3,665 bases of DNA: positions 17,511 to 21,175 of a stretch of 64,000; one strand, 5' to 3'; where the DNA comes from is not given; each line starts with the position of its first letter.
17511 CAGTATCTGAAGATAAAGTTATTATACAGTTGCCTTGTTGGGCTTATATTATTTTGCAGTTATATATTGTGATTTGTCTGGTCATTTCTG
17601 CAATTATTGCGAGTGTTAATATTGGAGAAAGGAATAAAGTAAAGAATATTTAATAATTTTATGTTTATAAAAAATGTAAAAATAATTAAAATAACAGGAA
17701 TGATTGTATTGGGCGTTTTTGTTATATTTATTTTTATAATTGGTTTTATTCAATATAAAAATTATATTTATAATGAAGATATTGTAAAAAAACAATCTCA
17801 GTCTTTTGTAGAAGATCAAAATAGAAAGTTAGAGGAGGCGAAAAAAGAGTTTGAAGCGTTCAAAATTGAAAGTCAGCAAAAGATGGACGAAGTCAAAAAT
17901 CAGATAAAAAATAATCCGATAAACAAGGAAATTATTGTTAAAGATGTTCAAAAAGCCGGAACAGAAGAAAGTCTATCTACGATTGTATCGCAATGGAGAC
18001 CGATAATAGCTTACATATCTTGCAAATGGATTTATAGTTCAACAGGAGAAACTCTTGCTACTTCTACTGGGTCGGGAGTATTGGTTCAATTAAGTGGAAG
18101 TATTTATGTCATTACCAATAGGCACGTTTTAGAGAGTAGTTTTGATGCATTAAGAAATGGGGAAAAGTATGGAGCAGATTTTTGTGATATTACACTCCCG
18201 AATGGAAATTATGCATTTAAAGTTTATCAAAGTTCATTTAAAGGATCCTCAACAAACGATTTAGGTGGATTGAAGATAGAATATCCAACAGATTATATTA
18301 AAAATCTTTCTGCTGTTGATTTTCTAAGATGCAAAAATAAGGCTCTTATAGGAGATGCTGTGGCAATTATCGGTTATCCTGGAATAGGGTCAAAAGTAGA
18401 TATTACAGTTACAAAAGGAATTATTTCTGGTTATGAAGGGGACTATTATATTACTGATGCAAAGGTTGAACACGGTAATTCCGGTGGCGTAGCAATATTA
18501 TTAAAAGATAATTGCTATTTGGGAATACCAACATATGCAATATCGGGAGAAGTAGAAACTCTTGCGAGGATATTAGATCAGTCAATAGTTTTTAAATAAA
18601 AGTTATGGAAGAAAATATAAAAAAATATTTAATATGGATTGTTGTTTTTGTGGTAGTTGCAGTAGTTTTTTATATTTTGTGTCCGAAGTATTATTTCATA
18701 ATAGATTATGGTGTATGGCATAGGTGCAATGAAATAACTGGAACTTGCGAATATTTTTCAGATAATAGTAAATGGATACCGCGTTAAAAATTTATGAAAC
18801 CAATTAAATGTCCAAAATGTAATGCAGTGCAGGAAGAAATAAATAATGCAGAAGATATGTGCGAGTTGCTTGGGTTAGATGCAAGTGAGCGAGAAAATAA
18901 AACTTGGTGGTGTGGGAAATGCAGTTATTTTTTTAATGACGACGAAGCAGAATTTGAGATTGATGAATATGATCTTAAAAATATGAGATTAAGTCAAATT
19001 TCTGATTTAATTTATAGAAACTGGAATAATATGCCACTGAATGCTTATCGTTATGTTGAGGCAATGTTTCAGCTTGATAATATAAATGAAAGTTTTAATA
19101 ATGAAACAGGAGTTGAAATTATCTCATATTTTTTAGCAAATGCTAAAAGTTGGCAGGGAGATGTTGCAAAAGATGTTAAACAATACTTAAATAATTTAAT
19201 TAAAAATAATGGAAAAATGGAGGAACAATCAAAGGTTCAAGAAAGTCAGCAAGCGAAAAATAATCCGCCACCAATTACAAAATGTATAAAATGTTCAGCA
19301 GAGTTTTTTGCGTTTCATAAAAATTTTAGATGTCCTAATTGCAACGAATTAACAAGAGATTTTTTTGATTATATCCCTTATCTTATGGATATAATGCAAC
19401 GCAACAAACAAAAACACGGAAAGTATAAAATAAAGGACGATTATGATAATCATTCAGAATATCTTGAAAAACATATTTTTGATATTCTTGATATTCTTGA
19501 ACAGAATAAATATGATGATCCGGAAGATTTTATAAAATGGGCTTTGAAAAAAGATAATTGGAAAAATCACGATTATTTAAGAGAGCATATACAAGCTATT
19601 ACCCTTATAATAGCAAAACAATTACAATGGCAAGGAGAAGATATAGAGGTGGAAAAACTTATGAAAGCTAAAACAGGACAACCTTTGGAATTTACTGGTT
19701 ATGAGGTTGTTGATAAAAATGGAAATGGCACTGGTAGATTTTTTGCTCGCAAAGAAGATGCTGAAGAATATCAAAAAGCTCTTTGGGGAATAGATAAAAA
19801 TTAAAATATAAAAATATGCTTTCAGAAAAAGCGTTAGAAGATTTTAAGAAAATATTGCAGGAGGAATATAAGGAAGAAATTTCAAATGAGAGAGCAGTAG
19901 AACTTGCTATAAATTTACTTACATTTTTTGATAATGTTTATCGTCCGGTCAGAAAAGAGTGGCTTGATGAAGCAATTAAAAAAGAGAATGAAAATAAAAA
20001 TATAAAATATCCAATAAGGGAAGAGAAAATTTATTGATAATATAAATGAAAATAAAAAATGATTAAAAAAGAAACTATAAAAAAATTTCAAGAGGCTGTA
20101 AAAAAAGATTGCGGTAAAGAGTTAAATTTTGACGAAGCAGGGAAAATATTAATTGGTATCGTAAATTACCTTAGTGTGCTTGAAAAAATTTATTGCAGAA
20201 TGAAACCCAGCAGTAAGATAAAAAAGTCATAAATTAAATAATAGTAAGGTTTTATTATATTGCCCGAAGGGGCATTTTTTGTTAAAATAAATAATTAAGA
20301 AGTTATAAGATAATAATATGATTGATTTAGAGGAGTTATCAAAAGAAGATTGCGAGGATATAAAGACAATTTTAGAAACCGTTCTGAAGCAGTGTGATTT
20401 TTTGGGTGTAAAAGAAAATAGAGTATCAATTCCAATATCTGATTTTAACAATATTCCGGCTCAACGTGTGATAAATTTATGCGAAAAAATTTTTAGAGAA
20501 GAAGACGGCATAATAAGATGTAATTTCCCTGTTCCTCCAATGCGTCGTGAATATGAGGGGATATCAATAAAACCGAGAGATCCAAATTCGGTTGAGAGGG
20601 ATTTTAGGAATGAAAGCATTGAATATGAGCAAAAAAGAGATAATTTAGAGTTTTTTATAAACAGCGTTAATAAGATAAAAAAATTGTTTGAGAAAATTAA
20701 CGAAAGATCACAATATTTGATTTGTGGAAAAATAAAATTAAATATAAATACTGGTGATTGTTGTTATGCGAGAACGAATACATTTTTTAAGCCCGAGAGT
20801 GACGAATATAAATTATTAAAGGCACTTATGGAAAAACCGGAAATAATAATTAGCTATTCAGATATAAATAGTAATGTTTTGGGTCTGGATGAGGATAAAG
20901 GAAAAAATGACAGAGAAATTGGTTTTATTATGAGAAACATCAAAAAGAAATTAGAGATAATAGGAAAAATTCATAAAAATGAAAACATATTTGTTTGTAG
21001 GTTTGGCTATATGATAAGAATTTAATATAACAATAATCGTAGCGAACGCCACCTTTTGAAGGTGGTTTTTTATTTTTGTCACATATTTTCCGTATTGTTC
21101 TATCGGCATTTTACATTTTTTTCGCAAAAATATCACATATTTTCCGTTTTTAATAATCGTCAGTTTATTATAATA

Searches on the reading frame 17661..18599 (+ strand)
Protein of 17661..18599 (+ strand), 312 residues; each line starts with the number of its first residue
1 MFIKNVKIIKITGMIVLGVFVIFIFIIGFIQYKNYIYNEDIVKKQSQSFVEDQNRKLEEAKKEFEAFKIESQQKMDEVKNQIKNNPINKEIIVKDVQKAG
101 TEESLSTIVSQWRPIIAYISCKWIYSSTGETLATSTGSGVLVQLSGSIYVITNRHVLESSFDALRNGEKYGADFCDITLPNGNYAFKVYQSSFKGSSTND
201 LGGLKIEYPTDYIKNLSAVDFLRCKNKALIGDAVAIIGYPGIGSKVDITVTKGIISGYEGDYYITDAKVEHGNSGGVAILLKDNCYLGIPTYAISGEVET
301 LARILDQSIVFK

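Call 80: search_protein_families(library=pfam, proteins=[window:17661-18599:+], max_evalue=0.001)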
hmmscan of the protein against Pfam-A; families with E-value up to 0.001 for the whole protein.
window:17661-18599:+ (312 aa): 1 family
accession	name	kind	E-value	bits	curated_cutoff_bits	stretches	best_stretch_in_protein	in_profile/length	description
PF13365.12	Trypsin_2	-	7.2e-11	43.4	27.6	1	137-287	1-142/144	Trypsin-like peptidase domain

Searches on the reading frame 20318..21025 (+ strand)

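Call 80: search_protein_families(library=pfam, proteins=[window:20318-21025:+], max_evalue=0.001)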
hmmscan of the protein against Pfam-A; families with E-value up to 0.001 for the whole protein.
window:20318-21025:+ (235 aa): 1 family
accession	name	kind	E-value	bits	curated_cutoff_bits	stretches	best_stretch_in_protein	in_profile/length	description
PF00486.34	Trans_reg_C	-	3.2e-05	24.3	26.2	1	161-216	8-61/77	Transcriptional regulatory protein, C terminal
